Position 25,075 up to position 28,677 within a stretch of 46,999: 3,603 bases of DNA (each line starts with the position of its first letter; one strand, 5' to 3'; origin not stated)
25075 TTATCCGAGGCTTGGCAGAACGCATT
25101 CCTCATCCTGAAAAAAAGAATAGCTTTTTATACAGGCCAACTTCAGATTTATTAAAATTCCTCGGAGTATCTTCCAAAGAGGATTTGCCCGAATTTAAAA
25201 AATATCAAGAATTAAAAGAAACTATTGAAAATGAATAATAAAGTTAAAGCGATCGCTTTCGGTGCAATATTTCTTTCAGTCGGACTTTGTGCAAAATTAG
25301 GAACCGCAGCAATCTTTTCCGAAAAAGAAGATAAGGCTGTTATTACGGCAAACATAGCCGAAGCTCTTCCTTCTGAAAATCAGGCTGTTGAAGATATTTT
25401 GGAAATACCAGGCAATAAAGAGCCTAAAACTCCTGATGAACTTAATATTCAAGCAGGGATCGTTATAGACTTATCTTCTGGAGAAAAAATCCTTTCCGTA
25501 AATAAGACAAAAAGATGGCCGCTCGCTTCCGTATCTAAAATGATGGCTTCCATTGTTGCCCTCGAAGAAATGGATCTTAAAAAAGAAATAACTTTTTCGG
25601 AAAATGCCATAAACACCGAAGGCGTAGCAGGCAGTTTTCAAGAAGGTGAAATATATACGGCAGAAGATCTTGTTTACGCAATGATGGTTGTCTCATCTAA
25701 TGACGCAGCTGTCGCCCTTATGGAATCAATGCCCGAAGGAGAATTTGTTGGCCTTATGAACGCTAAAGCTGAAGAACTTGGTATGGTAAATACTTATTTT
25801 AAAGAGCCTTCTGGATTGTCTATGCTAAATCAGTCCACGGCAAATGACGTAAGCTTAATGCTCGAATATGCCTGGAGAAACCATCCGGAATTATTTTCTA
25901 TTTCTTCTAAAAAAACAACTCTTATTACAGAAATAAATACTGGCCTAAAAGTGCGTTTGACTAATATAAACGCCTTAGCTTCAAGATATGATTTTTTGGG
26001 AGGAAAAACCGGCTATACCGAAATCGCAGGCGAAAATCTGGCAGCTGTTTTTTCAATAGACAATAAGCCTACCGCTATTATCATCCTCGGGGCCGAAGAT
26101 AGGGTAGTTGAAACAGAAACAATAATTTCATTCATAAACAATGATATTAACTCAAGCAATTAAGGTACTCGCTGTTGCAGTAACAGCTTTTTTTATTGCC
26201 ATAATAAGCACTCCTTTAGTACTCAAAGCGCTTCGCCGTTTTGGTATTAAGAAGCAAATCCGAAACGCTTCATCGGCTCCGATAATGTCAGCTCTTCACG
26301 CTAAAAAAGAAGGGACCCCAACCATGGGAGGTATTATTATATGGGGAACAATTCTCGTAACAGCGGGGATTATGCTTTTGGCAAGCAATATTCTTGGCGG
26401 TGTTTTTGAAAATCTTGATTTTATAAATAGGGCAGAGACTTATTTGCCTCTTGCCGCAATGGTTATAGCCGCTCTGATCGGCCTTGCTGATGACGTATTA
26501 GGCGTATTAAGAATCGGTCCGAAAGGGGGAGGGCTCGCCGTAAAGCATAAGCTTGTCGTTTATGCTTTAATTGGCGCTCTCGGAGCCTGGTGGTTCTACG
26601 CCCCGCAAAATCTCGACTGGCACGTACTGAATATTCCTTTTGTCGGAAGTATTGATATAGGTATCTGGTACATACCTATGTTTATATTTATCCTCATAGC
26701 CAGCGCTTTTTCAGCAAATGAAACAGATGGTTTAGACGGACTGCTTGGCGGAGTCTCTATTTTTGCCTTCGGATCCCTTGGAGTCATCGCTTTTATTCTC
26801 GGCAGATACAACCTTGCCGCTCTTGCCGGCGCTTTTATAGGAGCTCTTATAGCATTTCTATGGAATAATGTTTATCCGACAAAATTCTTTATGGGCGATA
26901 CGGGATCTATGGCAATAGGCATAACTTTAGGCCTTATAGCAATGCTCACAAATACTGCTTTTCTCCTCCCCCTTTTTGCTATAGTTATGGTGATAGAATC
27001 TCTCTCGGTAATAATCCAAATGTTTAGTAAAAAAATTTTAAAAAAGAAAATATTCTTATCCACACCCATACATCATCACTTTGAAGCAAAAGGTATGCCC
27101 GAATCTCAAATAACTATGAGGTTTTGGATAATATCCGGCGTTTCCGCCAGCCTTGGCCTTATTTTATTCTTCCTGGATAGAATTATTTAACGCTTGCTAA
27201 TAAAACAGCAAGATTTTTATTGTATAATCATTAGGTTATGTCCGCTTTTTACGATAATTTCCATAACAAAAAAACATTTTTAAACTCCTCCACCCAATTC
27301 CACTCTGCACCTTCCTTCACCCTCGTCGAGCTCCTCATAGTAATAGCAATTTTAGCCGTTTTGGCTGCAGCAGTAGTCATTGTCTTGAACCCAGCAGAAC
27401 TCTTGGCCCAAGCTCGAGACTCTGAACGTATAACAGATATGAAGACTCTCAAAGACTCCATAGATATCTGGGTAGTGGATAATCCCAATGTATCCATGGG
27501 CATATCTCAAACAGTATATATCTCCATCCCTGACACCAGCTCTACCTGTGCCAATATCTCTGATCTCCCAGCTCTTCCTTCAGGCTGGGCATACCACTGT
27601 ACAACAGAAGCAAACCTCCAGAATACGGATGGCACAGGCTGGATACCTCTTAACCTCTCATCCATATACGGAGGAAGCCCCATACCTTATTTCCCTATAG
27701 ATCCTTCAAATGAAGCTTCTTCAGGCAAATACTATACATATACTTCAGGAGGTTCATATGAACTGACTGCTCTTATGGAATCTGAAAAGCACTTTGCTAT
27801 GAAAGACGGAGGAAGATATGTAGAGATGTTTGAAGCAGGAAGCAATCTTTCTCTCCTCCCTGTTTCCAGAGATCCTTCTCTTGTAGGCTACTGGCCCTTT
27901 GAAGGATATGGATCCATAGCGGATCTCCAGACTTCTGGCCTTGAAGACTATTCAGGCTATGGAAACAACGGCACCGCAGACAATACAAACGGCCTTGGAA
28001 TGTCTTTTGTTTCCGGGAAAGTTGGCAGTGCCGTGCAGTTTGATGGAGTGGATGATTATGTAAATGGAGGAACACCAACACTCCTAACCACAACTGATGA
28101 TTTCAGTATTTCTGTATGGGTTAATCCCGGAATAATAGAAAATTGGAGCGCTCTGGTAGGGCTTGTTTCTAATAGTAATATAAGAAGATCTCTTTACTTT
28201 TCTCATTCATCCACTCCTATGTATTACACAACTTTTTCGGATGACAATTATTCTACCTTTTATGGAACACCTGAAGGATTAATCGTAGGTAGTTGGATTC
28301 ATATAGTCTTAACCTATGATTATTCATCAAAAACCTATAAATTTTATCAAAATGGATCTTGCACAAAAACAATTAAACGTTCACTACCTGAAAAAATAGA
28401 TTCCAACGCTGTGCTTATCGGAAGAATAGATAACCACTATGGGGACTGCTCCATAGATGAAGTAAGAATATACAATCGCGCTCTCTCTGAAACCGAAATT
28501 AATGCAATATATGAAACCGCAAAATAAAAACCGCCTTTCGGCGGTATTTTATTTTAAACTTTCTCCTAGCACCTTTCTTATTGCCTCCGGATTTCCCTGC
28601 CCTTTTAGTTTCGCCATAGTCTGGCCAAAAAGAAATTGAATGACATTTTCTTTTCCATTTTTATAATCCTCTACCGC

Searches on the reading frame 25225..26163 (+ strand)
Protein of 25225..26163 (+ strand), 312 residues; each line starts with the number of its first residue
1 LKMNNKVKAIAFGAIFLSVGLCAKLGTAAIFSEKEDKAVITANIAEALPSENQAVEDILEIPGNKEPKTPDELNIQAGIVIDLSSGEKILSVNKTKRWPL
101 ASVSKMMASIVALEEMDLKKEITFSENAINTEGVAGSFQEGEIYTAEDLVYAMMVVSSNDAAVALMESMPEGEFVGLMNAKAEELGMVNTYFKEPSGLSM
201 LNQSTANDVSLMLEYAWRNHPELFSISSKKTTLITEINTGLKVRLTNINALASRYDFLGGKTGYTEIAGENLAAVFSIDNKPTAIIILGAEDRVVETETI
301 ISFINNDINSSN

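Call 82: search_protein_families(library=pfam, proteins=[window:25225-26163:+], max_evalue=0.001)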
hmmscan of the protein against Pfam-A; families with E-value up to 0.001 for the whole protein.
window:25225-26163:+ (312 aa): 2 families
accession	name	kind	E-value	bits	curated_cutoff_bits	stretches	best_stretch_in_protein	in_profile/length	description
PF00768.25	Peptidase_S11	-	5.6e-44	150.8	27.6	1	69-291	6-238/239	D-alanyl-D-alanine carboxypeptidase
PF13354.11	Beta-lactamase2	-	1.8e-13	50.7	22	1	80-219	4-149/214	Beta-lactamase enzyme family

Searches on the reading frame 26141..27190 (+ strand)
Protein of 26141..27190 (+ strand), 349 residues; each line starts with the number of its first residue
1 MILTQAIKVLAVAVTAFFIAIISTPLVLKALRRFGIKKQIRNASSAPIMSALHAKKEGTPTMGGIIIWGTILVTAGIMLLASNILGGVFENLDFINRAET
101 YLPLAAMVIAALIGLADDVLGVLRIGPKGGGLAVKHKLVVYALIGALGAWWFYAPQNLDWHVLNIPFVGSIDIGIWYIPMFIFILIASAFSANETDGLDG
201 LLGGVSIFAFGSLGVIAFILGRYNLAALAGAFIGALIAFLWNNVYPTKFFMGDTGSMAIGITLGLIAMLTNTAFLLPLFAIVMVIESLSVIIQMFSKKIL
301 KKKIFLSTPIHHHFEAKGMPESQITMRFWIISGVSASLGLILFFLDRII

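Call 82: search_protein_families(library=pfam, proteins=[window:26141-27190:+], max_evalue=0.001)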
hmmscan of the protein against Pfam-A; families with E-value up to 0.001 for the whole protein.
window:26141-27190:+ (349 aa): 2 families
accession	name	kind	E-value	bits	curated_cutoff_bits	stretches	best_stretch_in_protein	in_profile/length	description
PF00953.26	Glycos_transf_4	-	7.8e-27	94.7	27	1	104-269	5-158/160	Glycosyl transferase family 4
PF10555.14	MraY_sig1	-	1.9e-05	24.3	20.1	1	56-67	1-12/13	Phospho-N-acetylmuramoyl-pentapeptide-transferase signature 1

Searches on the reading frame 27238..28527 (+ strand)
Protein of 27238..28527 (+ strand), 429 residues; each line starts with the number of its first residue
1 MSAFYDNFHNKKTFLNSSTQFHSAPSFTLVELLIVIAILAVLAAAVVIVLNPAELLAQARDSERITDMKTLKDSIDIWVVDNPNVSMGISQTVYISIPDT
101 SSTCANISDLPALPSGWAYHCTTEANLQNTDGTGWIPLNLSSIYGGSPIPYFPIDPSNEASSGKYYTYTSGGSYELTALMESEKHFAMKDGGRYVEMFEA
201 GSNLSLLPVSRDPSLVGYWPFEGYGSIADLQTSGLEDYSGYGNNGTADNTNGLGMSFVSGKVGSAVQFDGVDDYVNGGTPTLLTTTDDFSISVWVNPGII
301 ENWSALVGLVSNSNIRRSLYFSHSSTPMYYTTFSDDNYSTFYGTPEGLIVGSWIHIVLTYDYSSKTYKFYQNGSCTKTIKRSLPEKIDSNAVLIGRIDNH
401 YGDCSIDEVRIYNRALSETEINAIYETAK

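Call 82: search_protein_families(library=pfam, proteins=[window:27238-28527:+], max_evalue=0.001)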
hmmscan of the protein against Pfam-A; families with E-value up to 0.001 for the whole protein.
window:27238-28527:+ (429 aa): 3 families
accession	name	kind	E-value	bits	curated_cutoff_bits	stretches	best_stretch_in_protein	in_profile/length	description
PF13385.13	Laminin_G_3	-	2.7e-22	80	27.6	1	269-422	1-151/151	Concanavalin A-like lectin/glucanases superfamily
PF07963.17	N_methyl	-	0.00029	20.7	21.2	1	27-46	7-26/27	Prokaryotic N-terminal methylation motif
PF02973.23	Sialidase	-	0.00085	19.3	26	0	356-425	108-185/189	Sialidase, N-terminal domain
